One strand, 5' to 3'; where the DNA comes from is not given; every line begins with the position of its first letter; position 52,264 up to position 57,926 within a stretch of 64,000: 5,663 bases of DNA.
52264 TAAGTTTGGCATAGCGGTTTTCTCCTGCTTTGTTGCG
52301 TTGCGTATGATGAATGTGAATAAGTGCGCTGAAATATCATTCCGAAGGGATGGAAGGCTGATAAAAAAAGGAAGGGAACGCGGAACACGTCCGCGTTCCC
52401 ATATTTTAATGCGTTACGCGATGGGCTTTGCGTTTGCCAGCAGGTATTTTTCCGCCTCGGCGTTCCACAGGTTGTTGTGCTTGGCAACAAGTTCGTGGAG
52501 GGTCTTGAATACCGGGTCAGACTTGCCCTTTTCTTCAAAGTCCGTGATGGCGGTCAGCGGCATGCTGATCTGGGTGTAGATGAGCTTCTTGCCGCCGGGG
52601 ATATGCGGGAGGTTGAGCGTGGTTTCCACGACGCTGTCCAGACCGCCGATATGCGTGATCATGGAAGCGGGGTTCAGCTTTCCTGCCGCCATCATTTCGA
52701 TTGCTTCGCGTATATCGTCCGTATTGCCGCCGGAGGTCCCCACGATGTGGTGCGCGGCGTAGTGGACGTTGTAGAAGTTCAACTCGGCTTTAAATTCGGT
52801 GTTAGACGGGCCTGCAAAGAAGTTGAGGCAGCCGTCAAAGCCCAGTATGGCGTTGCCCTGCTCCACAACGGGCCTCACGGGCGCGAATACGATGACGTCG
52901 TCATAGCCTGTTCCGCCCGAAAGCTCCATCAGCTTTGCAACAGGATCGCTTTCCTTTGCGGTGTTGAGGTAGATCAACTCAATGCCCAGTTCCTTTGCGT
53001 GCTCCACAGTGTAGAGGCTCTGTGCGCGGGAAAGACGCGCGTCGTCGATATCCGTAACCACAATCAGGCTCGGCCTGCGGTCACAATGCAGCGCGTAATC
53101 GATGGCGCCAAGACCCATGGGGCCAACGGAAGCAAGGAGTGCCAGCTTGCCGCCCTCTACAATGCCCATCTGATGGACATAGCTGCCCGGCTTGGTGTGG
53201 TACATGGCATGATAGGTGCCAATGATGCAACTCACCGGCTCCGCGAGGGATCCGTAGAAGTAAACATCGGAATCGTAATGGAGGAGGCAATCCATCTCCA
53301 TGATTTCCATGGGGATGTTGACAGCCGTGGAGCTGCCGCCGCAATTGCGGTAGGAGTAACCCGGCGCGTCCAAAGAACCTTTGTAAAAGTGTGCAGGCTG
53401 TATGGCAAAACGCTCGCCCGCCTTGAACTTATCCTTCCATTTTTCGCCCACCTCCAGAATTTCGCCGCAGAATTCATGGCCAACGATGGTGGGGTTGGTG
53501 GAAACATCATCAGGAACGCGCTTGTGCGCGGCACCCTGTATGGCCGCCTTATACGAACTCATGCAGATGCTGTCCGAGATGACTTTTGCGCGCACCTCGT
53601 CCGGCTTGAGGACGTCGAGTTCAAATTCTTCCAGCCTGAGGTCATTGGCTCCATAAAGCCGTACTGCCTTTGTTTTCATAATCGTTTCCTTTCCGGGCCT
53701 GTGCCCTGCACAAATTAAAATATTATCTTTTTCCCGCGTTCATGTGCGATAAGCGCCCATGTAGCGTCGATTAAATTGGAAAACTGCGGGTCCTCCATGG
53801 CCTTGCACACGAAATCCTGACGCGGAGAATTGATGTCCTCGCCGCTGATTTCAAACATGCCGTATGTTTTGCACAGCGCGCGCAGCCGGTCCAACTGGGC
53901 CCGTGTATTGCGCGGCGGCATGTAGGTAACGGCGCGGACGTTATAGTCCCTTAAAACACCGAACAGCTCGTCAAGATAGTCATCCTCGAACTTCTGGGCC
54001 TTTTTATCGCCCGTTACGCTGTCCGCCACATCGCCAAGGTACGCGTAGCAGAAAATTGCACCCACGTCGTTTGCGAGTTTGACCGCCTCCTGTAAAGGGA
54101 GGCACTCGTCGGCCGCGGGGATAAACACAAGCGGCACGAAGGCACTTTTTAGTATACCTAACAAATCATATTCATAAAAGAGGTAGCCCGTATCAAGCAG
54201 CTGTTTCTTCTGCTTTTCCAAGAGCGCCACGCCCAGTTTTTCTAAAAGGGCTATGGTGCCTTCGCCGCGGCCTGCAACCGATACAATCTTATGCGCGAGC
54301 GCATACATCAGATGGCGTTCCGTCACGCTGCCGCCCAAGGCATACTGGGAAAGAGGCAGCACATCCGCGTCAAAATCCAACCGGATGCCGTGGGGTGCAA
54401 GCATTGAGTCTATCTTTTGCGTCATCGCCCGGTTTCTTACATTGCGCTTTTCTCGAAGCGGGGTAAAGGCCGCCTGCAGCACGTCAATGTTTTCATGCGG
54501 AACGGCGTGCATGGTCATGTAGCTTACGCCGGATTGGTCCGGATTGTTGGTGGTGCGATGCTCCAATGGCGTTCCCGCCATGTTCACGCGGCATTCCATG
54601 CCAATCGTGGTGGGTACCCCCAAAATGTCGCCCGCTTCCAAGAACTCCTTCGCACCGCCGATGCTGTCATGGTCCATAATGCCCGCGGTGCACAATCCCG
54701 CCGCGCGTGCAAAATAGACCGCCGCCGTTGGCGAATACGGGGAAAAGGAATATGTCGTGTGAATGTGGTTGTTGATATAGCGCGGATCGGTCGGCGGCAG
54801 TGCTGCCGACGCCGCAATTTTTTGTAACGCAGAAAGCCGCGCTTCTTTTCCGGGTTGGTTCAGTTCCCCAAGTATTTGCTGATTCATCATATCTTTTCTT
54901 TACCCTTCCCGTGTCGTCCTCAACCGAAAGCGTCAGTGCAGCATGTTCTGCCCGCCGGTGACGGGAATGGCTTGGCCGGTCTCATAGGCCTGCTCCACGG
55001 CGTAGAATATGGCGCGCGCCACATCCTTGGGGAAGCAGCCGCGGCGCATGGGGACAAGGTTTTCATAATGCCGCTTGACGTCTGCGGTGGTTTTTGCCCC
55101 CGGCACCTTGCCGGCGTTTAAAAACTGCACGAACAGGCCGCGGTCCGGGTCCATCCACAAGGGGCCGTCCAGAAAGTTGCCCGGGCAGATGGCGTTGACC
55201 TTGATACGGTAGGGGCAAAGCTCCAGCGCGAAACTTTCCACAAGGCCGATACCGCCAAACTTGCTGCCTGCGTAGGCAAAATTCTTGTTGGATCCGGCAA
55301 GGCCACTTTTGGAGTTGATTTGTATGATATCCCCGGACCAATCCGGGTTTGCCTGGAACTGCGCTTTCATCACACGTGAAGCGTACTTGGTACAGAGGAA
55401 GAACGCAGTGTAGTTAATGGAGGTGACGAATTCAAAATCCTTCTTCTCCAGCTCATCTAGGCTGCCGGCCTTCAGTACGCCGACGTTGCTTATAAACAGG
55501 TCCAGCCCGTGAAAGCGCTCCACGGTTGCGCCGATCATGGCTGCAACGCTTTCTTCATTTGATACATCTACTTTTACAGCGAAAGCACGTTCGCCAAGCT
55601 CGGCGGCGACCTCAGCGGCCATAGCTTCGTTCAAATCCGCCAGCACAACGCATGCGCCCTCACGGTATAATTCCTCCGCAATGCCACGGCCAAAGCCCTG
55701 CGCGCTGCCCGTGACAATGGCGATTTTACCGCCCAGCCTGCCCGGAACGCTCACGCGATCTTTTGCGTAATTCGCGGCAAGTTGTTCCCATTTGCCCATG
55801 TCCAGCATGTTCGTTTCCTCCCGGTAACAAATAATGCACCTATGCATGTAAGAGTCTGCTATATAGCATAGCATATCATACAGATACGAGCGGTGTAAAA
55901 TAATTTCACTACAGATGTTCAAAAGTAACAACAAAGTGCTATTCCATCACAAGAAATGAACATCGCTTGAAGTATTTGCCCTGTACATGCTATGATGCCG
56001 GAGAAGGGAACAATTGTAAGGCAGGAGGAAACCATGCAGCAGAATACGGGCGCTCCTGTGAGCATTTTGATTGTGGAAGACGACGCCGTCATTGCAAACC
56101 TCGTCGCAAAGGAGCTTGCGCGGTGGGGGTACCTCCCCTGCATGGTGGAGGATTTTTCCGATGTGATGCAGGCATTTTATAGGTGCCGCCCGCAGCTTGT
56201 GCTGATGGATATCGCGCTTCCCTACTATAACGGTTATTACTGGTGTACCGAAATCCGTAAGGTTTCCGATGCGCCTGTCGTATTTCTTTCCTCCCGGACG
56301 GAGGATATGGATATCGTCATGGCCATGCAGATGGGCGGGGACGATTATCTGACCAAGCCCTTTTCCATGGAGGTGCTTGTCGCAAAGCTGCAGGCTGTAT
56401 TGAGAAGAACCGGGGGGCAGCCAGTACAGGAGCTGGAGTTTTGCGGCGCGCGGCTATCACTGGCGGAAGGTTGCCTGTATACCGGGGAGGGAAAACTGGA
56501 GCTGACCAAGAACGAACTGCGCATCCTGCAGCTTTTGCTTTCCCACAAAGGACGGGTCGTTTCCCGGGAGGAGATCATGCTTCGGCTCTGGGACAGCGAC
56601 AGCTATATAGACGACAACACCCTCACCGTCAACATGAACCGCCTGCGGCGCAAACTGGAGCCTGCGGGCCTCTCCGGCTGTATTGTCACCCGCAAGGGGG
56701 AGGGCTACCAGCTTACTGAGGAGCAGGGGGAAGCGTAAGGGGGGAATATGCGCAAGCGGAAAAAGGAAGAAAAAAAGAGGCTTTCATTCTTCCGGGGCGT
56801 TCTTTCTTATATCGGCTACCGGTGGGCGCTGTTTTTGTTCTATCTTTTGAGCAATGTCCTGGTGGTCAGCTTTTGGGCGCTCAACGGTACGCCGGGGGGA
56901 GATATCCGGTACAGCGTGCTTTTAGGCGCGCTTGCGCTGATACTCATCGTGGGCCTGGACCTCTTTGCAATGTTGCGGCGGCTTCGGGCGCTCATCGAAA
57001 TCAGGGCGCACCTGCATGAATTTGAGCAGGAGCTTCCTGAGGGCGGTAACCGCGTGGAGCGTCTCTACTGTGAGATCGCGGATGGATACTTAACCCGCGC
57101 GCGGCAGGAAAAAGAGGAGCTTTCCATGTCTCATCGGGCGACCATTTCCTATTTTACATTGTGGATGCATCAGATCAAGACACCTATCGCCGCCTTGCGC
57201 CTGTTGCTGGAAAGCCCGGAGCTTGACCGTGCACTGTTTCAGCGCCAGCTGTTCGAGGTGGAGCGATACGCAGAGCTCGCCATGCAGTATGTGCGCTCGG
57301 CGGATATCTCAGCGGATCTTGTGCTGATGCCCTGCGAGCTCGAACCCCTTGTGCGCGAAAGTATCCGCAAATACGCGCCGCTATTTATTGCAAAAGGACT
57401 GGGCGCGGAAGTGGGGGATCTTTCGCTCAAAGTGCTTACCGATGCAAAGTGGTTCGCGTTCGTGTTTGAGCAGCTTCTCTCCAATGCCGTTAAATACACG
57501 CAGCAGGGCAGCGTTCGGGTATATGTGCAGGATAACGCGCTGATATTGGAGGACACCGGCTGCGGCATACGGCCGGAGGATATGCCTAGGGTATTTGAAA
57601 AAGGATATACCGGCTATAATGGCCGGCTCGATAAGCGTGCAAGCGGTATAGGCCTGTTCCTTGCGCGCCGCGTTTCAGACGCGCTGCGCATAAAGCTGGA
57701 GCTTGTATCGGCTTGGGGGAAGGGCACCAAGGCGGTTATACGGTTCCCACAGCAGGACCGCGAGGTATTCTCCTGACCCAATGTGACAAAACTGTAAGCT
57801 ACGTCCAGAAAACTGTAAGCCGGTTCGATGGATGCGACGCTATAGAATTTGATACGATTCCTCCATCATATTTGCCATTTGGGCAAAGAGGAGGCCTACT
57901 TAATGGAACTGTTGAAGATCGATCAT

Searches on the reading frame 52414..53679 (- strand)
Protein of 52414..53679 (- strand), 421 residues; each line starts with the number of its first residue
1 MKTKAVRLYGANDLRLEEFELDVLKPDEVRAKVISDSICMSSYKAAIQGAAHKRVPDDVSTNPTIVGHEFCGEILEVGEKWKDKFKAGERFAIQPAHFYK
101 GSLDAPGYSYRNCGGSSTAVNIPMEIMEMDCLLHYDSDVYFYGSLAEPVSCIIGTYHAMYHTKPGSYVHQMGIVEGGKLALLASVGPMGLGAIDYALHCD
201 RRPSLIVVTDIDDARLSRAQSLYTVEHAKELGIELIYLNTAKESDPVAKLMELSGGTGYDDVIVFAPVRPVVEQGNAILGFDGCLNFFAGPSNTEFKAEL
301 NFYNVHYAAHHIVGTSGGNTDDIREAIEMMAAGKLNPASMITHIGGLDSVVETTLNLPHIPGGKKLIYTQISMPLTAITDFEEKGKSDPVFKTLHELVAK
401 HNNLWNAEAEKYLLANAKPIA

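Call 67: search_protein_families(library=pfam, proteins=[window:52414-53679:-], max_evalue=0.00001)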
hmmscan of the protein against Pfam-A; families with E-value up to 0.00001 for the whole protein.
window:52414-53679:- (421 aa): 2 families
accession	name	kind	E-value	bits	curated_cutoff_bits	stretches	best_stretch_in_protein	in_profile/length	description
PF00107.32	ADH_zinc_N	-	6e-12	46.1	31.8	1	187-331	1-128/129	Zinc-binding dehydrogenase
PF08240.17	ADH_N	-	2.1e-07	31.6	23.5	1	25-98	1-66/104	Alcohol dehydrogenase GroES-like domain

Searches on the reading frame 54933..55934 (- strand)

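Call 67: search_protein_families(library=pfam, proteins=[window:54933-55934:-], max_evalue=0.00001)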
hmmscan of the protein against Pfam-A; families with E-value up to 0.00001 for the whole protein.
window:54933-55934:- (333 aa): 3 families
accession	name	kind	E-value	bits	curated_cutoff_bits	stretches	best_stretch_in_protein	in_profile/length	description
PF00106.31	adh_short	-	2.3e-45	154.9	26.6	1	70-254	1-182/195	short chain dehydrogenase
PF13561.12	adh_short_C2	-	2e-41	142.6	27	1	76-252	1-174/236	Enoyl-(Acyl carrier protein) reductase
PF08659.16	KR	-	4.9e-06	27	22.6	1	73-172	4-110/180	KR domain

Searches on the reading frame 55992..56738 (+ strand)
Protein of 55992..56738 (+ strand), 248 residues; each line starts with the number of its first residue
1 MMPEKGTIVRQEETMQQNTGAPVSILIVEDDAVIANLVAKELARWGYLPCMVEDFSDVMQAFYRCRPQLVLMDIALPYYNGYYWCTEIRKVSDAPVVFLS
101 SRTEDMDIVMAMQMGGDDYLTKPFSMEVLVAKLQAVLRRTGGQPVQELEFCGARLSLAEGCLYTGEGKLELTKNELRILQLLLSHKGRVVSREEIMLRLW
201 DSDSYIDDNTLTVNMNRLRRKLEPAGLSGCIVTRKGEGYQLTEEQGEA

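Call 67: search_protein_families(library=pfam, proteins=[window:55992-56738:+], max_evalue=0.00001)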
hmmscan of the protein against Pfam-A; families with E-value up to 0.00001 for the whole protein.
window:55992-56738:+ (248 aa): 2 families
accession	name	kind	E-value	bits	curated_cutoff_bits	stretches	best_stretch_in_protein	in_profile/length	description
PF00486.34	Trans_reg_C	-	1.3e-23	83.2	26.2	1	168-241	3-77/77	Transcriptional regulatory protein, C terminal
PF00072.30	Response_reg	-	3.7e-21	75.8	30.2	1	25-133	1-110/111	Response regulator receiver domain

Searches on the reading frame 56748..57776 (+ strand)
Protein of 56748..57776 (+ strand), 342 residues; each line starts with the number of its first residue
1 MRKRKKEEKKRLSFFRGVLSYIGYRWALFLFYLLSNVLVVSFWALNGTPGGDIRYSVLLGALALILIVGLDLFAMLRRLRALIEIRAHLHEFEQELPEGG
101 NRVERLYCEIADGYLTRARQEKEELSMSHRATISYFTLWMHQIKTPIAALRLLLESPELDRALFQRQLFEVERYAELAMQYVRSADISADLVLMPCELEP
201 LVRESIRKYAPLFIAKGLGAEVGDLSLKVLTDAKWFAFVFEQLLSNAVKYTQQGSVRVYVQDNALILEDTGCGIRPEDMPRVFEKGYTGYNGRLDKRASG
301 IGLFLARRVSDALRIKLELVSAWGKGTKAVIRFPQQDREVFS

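Call 67: search_protein_families(library=pfam, proteins=[window:56748-57776:+], max_evalue=0.00001)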
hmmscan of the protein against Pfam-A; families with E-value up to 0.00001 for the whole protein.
window:56748-57776:+ (342 aa): 1 family
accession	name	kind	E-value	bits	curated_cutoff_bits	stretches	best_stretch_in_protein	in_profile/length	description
PF02518.31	HATPase_c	-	5.1e-17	62.8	26.4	1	232-336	2-110/111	Histidine kinase-, DNA gyrase B-, and HSP90-like ATPase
